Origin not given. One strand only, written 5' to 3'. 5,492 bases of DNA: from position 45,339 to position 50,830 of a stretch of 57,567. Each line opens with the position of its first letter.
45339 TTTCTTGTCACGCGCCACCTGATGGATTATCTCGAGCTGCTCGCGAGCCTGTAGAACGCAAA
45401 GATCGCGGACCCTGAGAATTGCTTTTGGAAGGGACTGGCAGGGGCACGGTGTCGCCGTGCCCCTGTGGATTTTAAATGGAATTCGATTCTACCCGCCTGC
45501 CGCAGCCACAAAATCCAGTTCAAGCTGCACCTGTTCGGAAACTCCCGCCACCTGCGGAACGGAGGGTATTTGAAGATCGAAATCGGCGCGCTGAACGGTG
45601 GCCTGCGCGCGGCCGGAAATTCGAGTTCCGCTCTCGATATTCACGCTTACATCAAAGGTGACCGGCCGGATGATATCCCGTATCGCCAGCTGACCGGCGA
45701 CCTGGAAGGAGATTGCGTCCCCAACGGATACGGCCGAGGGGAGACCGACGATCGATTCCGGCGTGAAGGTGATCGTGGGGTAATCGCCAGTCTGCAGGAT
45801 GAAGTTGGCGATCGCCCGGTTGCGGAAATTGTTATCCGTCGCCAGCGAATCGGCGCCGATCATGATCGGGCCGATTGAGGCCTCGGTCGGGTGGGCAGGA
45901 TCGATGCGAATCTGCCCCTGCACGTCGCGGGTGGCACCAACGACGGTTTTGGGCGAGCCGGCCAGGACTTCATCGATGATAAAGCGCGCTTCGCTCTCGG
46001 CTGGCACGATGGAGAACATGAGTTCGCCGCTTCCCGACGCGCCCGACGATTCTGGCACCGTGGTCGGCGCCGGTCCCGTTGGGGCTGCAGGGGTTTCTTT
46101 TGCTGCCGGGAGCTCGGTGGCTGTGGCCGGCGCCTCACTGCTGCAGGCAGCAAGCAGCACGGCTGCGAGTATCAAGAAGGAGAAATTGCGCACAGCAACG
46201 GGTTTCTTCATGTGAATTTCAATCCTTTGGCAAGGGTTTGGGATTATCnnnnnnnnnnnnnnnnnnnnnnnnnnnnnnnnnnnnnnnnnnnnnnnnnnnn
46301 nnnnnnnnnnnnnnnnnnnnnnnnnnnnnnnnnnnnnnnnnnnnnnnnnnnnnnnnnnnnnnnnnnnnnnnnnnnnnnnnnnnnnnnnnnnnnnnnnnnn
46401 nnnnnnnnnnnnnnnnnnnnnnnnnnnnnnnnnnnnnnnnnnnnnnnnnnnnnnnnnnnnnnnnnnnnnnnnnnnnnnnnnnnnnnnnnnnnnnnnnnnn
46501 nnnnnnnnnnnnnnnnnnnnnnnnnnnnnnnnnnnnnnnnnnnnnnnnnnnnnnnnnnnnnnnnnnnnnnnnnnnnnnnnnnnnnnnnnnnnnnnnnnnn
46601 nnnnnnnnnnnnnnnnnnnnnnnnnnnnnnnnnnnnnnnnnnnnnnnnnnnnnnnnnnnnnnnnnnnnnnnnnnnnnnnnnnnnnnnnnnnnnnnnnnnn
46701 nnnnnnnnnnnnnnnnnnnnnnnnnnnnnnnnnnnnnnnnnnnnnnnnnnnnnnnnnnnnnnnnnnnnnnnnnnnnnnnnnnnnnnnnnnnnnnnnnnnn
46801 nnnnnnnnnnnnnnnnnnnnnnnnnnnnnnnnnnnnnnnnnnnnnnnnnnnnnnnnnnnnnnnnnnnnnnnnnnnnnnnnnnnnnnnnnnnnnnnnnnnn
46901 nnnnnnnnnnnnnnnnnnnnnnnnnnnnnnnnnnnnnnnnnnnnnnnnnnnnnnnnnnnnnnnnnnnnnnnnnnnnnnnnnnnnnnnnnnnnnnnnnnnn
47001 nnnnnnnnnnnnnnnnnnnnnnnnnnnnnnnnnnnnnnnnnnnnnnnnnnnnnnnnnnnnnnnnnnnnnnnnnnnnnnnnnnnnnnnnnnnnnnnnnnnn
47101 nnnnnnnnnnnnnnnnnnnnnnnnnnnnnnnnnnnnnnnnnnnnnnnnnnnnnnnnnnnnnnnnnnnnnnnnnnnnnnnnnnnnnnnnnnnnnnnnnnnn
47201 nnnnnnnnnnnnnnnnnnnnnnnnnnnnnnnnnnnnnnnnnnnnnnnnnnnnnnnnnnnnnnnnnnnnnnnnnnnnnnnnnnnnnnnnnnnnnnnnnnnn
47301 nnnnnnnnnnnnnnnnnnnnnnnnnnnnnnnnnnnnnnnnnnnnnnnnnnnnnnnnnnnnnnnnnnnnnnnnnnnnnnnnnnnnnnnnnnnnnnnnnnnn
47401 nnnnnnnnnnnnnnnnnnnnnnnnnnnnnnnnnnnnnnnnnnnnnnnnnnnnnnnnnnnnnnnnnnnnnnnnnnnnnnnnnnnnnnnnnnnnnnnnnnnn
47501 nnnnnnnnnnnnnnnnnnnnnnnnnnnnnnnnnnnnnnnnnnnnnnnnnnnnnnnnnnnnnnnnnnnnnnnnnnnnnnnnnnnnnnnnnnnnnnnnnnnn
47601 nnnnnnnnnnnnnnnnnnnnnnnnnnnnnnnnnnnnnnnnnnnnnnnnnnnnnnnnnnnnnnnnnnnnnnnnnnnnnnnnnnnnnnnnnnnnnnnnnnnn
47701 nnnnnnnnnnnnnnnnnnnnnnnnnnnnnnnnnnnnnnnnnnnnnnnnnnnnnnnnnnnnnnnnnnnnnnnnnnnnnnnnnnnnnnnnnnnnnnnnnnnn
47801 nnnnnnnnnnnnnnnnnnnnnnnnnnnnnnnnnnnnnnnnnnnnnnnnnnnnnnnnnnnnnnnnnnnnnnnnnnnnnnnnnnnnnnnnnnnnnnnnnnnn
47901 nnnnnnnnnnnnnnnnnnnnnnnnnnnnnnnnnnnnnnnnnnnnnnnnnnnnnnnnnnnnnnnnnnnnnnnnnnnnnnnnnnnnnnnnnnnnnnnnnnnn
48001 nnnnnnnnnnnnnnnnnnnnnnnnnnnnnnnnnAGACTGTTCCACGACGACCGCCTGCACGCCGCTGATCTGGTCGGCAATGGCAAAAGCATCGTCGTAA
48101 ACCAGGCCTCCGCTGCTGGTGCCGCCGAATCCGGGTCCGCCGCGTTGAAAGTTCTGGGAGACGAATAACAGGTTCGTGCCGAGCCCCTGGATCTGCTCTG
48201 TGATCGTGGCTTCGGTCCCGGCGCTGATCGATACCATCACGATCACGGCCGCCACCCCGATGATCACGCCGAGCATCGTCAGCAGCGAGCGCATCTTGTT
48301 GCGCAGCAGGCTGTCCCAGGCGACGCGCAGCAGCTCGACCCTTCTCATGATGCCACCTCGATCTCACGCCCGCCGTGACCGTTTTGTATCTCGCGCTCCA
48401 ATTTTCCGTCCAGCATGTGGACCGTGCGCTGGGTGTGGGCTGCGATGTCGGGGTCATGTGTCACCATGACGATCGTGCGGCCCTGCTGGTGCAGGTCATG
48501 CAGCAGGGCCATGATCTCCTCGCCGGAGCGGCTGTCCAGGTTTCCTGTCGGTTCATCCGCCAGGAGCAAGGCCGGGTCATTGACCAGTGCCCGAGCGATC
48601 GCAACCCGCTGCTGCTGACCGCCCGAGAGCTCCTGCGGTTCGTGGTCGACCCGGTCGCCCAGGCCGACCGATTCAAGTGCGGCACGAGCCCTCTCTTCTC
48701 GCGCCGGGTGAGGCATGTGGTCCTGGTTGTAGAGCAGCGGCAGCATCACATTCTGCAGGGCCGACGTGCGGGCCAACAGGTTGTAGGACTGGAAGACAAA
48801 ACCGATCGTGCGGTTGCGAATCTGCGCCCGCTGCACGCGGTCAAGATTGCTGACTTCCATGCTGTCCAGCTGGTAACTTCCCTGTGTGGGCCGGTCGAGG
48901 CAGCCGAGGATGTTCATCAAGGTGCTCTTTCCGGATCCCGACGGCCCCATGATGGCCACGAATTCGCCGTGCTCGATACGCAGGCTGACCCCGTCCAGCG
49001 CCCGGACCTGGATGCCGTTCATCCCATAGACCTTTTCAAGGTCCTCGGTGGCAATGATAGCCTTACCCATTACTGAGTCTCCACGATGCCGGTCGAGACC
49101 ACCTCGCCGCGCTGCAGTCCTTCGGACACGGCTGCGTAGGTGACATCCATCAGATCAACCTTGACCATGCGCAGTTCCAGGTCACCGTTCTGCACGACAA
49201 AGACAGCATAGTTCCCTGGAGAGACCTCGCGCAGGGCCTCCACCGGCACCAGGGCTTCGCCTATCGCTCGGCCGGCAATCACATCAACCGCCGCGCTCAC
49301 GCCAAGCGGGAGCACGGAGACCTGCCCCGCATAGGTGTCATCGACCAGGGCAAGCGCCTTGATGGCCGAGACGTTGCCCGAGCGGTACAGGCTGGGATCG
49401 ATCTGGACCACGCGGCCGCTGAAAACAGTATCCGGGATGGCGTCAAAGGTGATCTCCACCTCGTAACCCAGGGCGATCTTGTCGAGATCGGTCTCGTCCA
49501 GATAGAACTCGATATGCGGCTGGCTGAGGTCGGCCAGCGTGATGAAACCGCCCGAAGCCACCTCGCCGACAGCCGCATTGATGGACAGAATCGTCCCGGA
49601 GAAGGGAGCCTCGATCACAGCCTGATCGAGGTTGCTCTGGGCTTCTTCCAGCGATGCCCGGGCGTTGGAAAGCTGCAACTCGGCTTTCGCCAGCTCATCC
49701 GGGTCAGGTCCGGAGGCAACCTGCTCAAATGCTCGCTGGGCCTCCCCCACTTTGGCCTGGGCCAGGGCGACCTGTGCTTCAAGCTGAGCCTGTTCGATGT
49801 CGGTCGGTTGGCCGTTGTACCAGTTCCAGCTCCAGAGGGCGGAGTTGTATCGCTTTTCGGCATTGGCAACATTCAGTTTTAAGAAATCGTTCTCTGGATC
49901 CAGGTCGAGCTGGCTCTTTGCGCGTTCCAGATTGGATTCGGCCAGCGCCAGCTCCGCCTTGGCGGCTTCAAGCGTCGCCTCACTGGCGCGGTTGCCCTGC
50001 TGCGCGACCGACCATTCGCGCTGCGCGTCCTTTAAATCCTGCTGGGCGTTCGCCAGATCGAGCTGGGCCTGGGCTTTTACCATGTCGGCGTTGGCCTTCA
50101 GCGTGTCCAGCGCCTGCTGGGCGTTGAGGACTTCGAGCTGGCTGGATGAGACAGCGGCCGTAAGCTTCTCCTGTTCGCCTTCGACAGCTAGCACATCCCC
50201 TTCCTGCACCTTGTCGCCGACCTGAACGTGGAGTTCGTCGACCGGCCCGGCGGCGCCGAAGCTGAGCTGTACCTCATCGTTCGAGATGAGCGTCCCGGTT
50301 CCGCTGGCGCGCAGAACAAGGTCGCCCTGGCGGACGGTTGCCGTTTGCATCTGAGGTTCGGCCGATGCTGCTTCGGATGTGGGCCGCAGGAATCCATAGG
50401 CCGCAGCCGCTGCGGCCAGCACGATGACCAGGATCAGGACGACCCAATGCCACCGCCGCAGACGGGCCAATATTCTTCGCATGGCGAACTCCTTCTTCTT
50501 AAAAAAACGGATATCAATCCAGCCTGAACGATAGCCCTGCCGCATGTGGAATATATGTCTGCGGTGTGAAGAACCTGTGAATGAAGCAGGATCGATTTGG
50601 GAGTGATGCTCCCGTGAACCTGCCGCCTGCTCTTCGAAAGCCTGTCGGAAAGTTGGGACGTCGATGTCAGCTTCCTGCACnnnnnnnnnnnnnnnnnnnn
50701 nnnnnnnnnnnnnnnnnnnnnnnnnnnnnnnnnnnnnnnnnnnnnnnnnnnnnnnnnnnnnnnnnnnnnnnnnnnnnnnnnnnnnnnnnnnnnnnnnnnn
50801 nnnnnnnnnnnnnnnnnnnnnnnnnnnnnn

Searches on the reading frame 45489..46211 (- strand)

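Call 16: search_protein_families(library=pfam, proteins=[window:45489-46211:-], max_evalue=0.001)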
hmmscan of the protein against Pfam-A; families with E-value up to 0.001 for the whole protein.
window:45489-46211:- (240 aa): 1 family
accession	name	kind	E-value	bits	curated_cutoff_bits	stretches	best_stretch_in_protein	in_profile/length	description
PF04264.18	YceI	-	9e-24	85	23.7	1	67-236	2-150/150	YceI-like domain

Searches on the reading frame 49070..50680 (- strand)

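Call 53: search_protein_families(library=pfam, proteins=[window:49070-50680:-], max_evalue=0.00001)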
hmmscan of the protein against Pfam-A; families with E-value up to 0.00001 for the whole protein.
window:49070-50680:- (536 aa): 2 families
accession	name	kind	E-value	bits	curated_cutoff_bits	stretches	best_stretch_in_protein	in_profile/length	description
PF16576.10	HlyD_D23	-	1.5e-13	51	30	1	329-431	78-188/214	Barrel-sandwich domain of CusB or HlyD membrane-fusion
PF13437.12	HlyD_3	-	7.1e-09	36.8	22.2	1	355-450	1-97/106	HlyD family secretion protein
